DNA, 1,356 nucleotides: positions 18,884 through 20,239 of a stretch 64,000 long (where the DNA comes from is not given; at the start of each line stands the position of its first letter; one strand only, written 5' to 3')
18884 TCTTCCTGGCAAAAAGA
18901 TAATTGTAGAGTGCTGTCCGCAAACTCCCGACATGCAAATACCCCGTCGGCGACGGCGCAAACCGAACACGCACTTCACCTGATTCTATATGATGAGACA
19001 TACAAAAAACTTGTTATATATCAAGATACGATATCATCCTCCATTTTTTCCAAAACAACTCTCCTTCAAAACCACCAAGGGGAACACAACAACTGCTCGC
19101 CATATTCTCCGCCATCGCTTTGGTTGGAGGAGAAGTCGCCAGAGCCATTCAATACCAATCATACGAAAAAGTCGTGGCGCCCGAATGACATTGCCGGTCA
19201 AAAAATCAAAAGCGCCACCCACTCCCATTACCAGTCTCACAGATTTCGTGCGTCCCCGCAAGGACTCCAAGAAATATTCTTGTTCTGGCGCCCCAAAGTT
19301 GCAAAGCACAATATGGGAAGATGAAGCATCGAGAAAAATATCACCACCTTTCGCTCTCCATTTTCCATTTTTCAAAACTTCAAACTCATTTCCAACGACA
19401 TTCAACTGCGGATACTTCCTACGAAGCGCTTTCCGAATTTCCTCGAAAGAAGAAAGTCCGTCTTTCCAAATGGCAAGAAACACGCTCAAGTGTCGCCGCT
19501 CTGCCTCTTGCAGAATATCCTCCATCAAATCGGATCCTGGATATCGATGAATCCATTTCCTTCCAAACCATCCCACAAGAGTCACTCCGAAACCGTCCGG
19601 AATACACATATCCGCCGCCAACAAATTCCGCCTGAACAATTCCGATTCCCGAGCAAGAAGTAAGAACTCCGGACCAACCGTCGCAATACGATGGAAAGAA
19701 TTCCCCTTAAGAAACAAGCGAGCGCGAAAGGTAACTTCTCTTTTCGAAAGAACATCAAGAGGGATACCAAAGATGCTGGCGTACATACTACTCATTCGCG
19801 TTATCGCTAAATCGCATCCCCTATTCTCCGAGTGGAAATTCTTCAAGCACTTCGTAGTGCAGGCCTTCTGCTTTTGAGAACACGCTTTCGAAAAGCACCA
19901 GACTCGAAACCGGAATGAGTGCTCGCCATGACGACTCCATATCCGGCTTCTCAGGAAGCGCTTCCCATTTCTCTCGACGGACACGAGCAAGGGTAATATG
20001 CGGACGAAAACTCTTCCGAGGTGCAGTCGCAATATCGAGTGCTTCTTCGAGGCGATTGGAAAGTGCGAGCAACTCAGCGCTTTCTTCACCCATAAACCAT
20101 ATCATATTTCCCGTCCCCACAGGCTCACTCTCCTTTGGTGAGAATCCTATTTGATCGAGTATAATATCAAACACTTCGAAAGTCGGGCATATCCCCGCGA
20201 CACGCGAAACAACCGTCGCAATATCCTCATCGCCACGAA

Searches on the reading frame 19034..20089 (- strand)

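Call 30: search_protein_families(library=pfam, proteins=[window:19034-20089:-], max_evalue=0.01)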
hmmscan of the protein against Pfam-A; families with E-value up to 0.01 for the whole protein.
window:19034-20089:- (351 aa): 1 family
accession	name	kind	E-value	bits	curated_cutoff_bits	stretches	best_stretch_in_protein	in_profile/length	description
PF03808.19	Glyco_tran_WecG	-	3.6e-37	128.2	27.4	1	159-329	1-167/168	Glycosyl transferase WecG/TagA/CpsF family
